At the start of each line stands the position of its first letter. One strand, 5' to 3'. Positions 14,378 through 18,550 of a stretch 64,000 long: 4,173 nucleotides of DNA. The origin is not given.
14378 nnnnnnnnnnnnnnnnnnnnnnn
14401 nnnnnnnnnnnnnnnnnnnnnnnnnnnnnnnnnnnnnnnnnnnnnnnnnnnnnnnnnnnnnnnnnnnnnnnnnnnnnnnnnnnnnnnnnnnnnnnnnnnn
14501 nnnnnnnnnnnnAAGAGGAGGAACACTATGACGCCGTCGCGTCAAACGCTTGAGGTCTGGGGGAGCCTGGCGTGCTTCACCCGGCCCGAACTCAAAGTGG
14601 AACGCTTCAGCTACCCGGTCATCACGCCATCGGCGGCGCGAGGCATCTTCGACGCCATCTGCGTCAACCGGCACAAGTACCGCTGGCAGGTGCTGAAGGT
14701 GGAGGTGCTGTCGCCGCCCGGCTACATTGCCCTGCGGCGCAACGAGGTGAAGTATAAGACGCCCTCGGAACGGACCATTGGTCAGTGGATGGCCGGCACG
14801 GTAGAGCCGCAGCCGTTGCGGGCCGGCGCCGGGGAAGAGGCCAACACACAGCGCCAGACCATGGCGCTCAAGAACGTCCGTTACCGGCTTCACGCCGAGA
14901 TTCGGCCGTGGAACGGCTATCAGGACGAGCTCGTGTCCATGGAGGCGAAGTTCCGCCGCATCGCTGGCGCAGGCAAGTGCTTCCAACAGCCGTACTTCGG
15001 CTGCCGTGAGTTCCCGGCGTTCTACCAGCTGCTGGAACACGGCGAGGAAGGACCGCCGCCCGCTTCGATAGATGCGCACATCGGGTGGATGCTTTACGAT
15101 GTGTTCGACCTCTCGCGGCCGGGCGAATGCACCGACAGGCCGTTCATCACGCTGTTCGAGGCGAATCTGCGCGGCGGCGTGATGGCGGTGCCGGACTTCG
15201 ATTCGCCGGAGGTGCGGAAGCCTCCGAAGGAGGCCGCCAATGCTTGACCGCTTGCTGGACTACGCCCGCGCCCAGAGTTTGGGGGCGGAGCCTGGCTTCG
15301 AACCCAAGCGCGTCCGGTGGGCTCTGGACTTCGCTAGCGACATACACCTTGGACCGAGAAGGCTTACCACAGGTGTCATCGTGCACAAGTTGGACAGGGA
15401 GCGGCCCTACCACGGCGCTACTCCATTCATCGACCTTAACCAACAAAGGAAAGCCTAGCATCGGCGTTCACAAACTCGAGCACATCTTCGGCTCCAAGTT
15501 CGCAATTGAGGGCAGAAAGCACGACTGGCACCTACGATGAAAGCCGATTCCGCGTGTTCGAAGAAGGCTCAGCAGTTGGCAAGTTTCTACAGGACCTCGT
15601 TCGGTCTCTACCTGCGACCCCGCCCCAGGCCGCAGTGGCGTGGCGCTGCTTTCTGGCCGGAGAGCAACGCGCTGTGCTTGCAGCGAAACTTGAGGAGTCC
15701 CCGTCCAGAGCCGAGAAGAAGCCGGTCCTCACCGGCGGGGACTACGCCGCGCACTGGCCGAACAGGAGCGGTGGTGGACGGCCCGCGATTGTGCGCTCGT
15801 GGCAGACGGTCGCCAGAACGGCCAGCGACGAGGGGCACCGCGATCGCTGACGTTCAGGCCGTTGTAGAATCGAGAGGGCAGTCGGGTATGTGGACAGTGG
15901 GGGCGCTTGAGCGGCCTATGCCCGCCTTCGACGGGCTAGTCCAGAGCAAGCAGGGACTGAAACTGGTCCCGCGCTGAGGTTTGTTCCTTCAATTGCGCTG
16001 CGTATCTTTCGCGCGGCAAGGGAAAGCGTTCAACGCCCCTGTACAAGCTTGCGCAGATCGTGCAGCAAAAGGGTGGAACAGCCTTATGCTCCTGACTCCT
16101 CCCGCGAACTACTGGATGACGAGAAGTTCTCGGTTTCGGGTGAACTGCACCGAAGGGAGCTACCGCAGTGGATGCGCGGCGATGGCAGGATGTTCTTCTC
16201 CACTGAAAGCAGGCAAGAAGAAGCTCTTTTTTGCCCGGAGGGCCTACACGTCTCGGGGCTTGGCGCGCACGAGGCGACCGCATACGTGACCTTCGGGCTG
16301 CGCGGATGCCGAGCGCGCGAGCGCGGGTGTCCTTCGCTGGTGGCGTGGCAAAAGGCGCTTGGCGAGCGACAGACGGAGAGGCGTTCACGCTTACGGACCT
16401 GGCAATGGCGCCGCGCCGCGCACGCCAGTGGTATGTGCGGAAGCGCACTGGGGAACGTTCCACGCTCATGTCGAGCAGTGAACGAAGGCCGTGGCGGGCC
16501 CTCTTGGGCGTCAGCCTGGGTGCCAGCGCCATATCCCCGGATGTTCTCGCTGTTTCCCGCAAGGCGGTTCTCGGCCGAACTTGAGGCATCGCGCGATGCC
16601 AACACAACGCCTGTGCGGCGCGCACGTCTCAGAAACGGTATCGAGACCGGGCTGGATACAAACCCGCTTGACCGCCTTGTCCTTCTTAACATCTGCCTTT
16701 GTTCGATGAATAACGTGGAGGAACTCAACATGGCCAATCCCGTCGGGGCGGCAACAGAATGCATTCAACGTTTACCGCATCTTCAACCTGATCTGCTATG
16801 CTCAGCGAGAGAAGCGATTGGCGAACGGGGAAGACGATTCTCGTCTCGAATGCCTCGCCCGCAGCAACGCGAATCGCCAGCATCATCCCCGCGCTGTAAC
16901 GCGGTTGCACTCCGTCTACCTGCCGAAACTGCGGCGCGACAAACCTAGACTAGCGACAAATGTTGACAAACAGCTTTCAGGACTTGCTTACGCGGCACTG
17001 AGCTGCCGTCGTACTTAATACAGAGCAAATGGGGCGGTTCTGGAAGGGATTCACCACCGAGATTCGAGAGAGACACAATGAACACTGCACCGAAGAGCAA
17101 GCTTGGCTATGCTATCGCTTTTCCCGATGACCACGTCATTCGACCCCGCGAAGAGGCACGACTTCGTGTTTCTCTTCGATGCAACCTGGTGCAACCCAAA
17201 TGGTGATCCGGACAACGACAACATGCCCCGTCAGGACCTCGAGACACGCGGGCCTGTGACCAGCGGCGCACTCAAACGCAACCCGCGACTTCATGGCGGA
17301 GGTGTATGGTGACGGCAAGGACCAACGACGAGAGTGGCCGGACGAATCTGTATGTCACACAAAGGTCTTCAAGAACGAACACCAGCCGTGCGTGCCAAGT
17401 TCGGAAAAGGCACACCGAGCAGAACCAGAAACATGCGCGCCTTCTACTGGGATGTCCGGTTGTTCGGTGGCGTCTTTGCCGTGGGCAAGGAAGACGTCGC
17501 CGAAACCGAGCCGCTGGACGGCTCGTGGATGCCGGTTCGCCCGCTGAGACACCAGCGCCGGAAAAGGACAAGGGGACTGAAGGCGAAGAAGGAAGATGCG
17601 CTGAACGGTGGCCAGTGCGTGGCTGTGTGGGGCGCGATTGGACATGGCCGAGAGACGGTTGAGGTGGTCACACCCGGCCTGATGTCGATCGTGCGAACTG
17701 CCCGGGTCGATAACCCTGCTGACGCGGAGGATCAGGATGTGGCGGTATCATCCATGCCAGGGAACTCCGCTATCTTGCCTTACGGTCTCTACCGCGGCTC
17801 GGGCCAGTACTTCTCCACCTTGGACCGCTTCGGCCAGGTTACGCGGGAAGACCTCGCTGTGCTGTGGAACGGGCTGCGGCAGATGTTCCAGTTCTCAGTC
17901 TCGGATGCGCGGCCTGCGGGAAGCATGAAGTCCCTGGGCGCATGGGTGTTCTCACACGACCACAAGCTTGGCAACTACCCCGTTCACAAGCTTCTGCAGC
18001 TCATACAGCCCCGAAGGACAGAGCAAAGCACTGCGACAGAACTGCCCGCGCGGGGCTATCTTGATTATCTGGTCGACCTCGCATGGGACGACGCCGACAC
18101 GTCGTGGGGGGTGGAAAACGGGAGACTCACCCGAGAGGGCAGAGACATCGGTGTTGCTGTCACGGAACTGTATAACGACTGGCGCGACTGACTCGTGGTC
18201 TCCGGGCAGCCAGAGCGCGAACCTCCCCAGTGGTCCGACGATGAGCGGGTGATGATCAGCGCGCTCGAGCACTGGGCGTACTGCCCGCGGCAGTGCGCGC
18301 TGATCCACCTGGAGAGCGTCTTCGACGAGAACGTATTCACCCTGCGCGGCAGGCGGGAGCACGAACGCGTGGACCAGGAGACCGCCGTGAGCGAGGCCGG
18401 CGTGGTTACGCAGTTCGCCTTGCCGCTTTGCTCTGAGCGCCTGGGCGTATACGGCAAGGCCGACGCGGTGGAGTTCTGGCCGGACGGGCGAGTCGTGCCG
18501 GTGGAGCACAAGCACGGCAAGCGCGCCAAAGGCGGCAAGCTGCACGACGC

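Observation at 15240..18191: Type I-C locus with a disrupted cas8c and a locally out-of-frame cas7c, yet an 88-spacer array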

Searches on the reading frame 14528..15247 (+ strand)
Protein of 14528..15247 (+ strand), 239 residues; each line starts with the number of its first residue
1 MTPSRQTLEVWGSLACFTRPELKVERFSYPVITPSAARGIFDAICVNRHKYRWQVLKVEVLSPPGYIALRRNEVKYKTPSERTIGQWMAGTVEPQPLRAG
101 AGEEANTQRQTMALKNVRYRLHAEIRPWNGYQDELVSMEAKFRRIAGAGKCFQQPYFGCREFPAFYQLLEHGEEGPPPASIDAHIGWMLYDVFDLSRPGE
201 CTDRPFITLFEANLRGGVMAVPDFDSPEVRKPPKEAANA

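Call 4: search_protein_families(library=pfam, max_evalue=0.1, proteins=[window:14528-15247:+])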
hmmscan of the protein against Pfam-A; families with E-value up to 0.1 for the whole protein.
window:14528-15247:+ (239 aa): 1 family
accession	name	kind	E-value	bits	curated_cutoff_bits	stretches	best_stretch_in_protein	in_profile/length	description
PF09704.15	Cas_Cas5d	-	3.5e-20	73.3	23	1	8-197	4-186/217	CRISPR-associated protein (Cas_Cas5)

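Call 5: search_protein_families(library=ncbifam, max_evalue=0.1, proteins=[window:14528-15247:+])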
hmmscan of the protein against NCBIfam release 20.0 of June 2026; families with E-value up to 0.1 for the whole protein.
window:14528-15247:+ (239 aa): 3 families
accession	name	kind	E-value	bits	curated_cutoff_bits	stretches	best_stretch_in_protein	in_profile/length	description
TIGR01876.1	cas_Cas5d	exception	1.1e-31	110.5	85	1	8-230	1-203/203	type I-C CRISPR-associated protein Cas5c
TIGR02593.1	CRISPR_cas5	subfamily_domain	3.1e-14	52.5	17.8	1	8-45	4-41/43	CRISPR-associated protein Cas5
TIGR02592.1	cas_Cas5h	exception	0.028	14.1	97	1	8-46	5-43/241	type I-B CRISPR-associated protein Cas5b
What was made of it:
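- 14528..15247 (+): cas5c (239 aa), A-type allele, intact. TIGR01876 Cas5c at 1.1e-31 (call 5).
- On Type I-C CRISPR-Cas system: TIGR01876 at 1.1e-31 on window 14528-15247 (call 5).
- Tried and rejected: Pfam and NCBIfam scans of every stop-free fragment in 15240-17100 found nothing (calls 4, 5).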

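Call 6: find_encoding_contigs(protein=window:14528-15247:+, flank=10000, max_places=10)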
Protein window:14528-15247:+ (239 aa): 2 contigs read that carry it; 2 places shown.
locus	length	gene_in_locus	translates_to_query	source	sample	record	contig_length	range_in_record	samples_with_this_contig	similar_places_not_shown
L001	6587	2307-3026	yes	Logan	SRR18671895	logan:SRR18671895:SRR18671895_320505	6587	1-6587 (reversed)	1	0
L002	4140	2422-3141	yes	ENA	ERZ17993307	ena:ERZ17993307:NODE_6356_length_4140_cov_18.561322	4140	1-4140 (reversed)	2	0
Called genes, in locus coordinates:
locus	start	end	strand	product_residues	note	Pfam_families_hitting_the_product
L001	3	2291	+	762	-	?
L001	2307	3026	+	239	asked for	PF09704:Cas_Cas5d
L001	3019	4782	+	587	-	PF09709:Cas_Csd1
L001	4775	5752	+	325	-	PF05107:Cas_Cas7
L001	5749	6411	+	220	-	PF12705:PDDEXK_1, PF01930:Cas_Cas4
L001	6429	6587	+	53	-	?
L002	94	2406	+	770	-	PF00270:DEAD, PF04851:ResIII, PF00271:Helicase_C (weak), PF22590:Cas3-like_C_2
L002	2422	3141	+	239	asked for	PF09704:Cas_Cas5d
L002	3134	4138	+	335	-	?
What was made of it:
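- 14528..15247 (+): The exact protein is present on independent contigs L001 and L002 (call 6).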

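Call 7: find_related_loci(query=window:14528-15244:+, collection=genome_contigs, flank=10000)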
Query window:14528-15244:+ (239 aa) in genome_contigs; peptide patterns used: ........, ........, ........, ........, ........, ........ (x = any residue, [..] = any of these).
172 stretches matched a pattern; 135 encode a relative of the query (tblastn E <= 1e-3); the best 80 are kept; 80 distinct loci.
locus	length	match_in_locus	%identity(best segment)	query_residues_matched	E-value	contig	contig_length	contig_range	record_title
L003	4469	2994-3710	76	1-239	5e-130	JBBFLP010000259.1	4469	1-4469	MAG: Armatimonadota bacterium isolate Uz-U4-28 NODE_9717_length_4469_cov_8.210920, whole genome shotgun sequence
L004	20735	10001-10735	60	1-238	4e-95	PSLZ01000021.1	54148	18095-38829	MAG: Armatimonadota bacterium isolate ERB_33_1 NODE_186_length_54148_cov_7.620560, whole genome shotgun sequence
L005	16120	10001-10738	57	1-239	6e-93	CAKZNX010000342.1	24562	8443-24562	MAG TPA_asm: uncultured bacterium isolate SRR5214706_bin.3_CONCOCT_v1.1_MAG genome assembly, contig: ERZ1744544.1111, wh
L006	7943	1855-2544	61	4-232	6e-92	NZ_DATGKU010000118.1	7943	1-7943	MAG: Chthonomonas sp. isolate SMAG_U9867 k141_343538, whole genome shotgun sequence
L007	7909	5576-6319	57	1-236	2e-90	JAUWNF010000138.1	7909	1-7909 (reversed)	MAG: Phycisphaerales bacterium isolate CSMAG_2417 CSMAG_2417_k141_108660_length_7909_cov_5.0000, whole genome shotgun se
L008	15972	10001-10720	58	1-234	1e-89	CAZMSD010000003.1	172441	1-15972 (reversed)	MAG TPA_asm: uncultured Bacteroidaceae bacterium isolate binchicken_co65_461 genome assembly, contig: NODE_131_length_17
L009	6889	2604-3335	57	1-231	2e-89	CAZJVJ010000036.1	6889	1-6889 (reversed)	MAG TPA_asm: uncultured Dehalococcoidales bacterium isolate binchicken_co40_102 genome assembly, contig: NODE_4519_lengt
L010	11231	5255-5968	57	1-232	5e-89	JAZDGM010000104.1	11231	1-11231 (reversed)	MAG: Pseudomonadota bacterium isolate MEGAHIT-group-0.264 k141_15222961, whole genome shotgun sequence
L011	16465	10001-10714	58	1-231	3e-89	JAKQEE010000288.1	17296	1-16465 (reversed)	MAG: Pseudomonadota bacterium isolate USDE_maxbin.087_sub k141_1422758, whole genome shotgun sequence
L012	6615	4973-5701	58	1-231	1e-86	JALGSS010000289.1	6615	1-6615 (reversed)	MAG: Candidatus Zipacnadia bacterium isolate AB_3033_Bin_153 AB_3033_Bin_153_scaffold_24260, whole genome shotgun sequen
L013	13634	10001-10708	59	1-231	1e-86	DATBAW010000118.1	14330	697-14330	MAG TPA_asm: Thermoanaerobaculia bacterium isolate SMAG_U5742 k141_591174, whole genome shotgun sequence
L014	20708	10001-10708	59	1-231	2e-85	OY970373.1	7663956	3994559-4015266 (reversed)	MAG: uncultured Acidobacteriota bacterium isolate MFD09368.bin.c.1 genome assembly, chromosome: 1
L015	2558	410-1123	57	1-231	6e-88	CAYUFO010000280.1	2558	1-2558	MAG TPA_asm: uncultured archaeon isolate SRP141376_co4_203 genome assembly, contig: NODE_69526_length_2558_cov_3.236117,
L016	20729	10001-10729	56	1-231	2e-85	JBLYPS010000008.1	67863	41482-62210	MAG: Dehalococcoidia bacterium isolate CedChl2 CedChl2_contig_8, whole genome shotgun sequence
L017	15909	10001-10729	57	1-238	4e-85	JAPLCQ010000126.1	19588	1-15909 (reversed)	MAG: Armatimonadota bacterium isolate LacPavin_0920_WC57_MAG_69_10 LacPavin_0920_WC57_scaffold_666227, whole genome shot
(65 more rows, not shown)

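Call 29: list_cluster_members(proteins=[P0002, P0001, window:14528-15247:+, window:12200-14512:+])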
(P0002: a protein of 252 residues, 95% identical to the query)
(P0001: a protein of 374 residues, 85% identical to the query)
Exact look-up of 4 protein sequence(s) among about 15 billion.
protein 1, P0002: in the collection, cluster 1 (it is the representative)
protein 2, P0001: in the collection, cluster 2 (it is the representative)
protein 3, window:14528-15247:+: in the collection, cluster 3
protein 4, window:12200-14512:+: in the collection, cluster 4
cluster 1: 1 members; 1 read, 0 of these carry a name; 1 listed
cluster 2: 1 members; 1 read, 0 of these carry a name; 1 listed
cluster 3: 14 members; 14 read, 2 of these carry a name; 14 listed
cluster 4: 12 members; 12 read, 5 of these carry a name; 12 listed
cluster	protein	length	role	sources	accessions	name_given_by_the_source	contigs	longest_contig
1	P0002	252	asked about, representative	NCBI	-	-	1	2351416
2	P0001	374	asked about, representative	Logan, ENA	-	-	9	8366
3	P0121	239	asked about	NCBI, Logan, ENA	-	-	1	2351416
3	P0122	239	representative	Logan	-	-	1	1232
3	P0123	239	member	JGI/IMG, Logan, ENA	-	CRISPR-associated protein Cas5d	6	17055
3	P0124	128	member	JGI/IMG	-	CRISPR-associated protein Cas5d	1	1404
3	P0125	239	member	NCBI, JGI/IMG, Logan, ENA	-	-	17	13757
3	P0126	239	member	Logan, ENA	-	-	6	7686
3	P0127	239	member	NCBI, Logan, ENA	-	-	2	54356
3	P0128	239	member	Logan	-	-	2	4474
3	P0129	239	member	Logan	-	-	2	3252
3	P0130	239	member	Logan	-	-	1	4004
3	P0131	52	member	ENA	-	-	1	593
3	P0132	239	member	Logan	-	-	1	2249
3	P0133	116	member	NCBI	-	-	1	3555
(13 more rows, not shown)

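Call 30: find_encoding_contigs(protein=P0127, flank=10000, max_places=6)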
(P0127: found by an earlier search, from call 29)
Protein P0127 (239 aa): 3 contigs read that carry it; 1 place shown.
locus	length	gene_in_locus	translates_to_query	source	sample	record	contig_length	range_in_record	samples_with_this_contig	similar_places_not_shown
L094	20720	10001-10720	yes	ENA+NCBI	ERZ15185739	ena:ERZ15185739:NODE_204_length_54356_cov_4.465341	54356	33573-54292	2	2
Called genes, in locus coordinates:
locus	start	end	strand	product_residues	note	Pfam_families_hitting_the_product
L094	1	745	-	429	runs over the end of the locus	PF00206:Lyase_1, PF10397:ADSL_C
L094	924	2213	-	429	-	PF02844:GARS_N, PF01071:GARS_A, PF02843:GARS_C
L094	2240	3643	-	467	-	PF00772:DnaB, PF03796:DnaB_C, PF06745:ATPase (weak), PF13481:AAA_25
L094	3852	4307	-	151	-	PF01281:Ribosomal_L9_N, PF03948:Ribosomal_L9_C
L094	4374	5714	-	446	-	PF02470:MlaD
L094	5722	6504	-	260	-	PF00005:ABC_tran, PF13555:AAA_29 (faint), PF13304:AAA_21 (faint)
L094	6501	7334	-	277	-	PF02405:MlaE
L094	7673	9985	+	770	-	PF00270:DEAD, PF04851:ResIII, PF22590:Cas3-like_C_2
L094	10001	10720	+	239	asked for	PF09704:Cas_Cas5d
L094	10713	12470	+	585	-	PF09709:Cas_Csd1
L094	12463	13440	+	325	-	PF05107:Cas_Cas7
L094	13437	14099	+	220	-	PF01930:Cas_Cas4, PF12705:PDDEXK_1 (weak)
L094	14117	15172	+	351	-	PF01867:Cas_Cas1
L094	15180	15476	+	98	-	PF09827:CRISPR_Cas2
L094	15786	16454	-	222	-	-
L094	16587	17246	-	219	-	-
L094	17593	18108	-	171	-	-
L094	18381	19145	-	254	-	-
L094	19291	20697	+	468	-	-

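Call 31: find_encoding_contigs(protein=P0123, flank=10000, max_places=6)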
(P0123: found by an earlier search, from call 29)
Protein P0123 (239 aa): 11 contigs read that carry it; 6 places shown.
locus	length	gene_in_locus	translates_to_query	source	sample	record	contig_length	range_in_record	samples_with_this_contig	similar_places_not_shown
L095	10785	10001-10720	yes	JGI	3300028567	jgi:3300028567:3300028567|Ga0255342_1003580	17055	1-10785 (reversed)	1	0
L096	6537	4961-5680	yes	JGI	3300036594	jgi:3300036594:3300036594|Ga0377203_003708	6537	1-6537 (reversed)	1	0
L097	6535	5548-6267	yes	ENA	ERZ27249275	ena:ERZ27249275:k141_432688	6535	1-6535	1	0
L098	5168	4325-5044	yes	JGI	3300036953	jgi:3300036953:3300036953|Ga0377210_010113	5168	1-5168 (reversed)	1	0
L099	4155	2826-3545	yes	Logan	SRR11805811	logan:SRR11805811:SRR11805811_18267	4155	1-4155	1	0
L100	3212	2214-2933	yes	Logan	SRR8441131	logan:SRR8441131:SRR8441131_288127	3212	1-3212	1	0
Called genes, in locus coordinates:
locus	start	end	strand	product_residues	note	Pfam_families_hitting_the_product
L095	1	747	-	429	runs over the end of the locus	PF00206:Lyase_1, PF10397:ADSL_C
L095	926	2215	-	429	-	PF02844:GARS_N, PF01071:GARS_A, PF02843:GARS_C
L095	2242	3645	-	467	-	PF00772:DnaB, PF03796:DnaB_C, PF06745:ATPase (weak), PF13481:AAA_25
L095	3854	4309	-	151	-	PF01281:Ribosomal_L9_N, PF03948:Ribosomal_L9_C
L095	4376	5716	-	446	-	PF02470:MlaD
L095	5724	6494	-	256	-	PF13555:AAA_29 (faint), PF00005:ABC_tran, PF13304:AAA_21 (weak)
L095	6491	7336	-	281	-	PF02405:MlaE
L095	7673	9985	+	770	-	PF00270:DEAD, PF04851:ResIII, PF00271:Helicase_C (weak), PF22590:Cas3-like_C_2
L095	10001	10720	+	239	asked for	PF09704:Cas_Cas5d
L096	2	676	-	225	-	?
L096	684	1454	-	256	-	PF13555:AAA_29 (faint), PF00005:ABC_tran, PF13304:AAA_21 (weak)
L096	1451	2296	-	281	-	PF02405:MlaE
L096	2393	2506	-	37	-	-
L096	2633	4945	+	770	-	PF00270:DEAD, PF04851:ResIII, PF00271:Helicase_C (weak), PF22590:Cas3-like_C_2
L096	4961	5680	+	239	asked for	PF09704:Cas_Cas5d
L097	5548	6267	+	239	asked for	PF09704:Cas_Cas5d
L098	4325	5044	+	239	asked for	PF09704:Cas_Cas5d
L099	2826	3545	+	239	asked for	PF09704:Cas_Cas5d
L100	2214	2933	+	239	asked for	PF09704:Cas_Cas5d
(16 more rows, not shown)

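Call 48: search_protein_families(library=pfam, proteins=[L094:10713-12470:+], max_evalue=0.001)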
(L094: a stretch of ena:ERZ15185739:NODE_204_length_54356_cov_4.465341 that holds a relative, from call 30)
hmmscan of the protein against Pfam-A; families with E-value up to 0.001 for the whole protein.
L094:10713-12470:+ (585 aa): 1 family
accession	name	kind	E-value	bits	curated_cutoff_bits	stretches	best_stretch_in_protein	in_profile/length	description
PF09709.15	Cas_Csd1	-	3.5e-85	287.2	27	1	15-562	15-556/559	CRISPR-associated protein (Cas_Csd1)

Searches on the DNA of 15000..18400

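Call 19: search_rna_families(source=window, start=15000, end=18400, threshold=evalue, max_evalue=1)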
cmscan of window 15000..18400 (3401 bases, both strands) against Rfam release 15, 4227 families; matches with E-value up to 1: 2.
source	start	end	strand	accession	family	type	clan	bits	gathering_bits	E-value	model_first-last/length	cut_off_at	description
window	16406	16437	+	RF02806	PyrR208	Gene; snRNA; snoRNA; HACA-box;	-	23.1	64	0.16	1-60/60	no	Pyrobaculum sRNA 208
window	15908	15963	+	RF01323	CRISPR-DR10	Gene; CRISPR;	-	20.3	39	0.38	1-37/37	no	CRISPR RNA direct repeat element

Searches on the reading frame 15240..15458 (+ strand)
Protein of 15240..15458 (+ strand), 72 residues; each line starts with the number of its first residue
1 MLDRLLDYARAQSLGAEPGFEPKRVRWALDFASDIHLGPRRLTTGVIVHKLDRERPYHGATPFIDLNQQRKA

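Call 4: search_protein_families(library=pfam, max_evalue=0.1, proteins=[window:15240-15455:+])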
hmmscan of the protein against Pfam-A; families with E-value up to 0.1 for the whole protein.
window:15240-15455:+ (72 aa): 0 families

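Call 5: search_protein_families(library=ncbifam, max_evalue=0.1, proteins=[window:15240-15455:+])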
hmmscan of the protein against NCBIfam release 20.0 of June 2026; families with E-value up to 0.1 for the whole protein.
window:15240-15455:+ (72 aa): 0 families

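Call 17: find_encoding_contigs(protein=window:15240-15458:+, flank=10000, max_places=10)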
Protein window:15240-15458:+ (72 aa): no gene with exactly this product is on record in the collection.

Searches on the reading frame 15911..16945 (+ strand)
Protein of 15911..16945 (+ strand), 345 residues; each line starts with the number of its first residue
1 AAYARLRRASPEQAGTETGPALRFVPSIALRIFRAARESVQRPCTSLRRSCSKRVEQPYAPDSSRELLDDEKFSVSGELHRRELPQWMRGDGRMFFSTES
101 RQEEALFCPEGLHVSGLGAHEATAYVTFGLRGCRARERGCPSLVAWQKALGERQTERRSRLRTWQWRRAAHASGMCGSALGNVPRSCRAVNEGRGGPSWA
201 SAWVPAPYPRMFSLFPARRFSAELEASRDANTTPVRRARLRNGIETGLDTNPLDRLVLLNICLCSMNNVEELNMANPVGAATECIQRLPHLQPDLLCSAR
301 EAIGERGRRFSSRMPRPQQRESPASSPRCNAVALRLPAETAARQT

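Call 4: search_protein_families(library=pfam, max_evalue=0.1, proteins=[window:15911-16945:+])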
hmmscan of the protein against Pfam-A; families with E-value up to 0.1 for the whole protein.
window:15911-16945:+ (345 aa): 1 family
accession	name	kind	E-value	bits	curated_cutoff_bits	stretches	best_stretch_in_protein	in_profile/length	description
PF14993.11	Neuropeptide_S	-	0.019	15.1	27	0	256-278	16-38/65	Neuropeptide S precursor protein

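Call 5: search_protein_families(library=ncbifam, max_evalue=0.1, proteins=[window:15911-16945:+])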
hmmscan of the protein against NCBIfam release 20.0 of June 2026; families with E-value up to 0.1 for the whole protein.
window:15911-16945:+ (345 aa): 0 families

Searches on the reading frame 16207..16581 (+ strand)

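Call 4: search_protein_families(library=pfam, max_evalue=0.1, proteins=[window:16207-16581:+])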
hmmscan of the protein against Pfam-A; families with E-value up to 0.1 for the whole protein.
window:16207-16581:+ (125 aa): 0 families

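Call 5: search_protein_families(library=ncbifam, max_evalue=0.1, proteins=[window:16207-16581:+])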
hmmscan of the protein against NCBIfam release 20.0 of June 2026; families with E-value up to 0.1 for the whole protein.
window:16207-16581:+ (125 aa): 1 family
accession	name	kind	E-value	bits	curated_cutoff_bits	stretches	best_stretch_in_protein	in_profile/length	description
TIGR02547.1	casA_cse1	equivalog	0.014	14.4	70.05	1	30-104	241-316/504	type I-E CRISPR-associated protein Cse1/CasA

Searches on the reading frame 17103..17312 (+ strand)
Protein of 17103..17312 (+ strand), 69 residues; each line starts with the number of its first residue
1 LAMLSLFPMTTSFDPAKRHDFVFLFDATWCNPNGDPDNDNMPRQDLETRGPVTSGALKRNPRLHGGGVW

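Call 4: search_protein_families(library=pfam, max_evalue=0.1, proteins=[window:17103-17309:+])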
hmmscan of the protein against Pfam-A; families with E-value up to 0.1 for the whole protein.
window:17103-17309:+ (69 aa): 1 family
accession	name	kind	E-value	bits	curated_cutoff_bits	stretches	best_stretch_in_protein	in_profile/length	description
PF05107.17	Cas_Cas7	-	5.2e-13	49.6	33.2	1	17-60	1-45/249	CRISPR-associated protein Cas7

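Call 5: search_protein_families(library=ncbifam, max_evalue=0.1, proteins=[window:17103-17309:+])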
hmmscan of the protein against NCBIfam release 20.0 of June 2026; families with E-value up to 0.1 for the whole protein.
window:17103-17309:+ (69 aa): 3 families
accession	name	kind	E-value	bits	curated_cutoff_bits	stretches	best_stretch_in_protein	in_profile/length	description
TIGR01595.1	cas_CT1132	subfamily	2.7e-14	53.3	125.8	1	17-61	3-48/268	CRISPR-associated protein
TIGR02589.1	cas_Csd2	exception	1.3e-12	47.7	182.25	1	18-61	1-45/284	type I-C CRISPR-associated protein Cas7/Csd2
TIGR02590.1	cas_Csh2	exception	1.8e-08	34.2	171.55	1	18-60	1-44/286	type I-B CRISPR-associated protein Cas7/Csh2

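Call 18: find_encoding_contigs(protein=window:17103-17312:+, flank=10000, max_places=10)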
Protein window:17103-17312:+ (69 aa): no gene with exactly this product is on record in the collection.
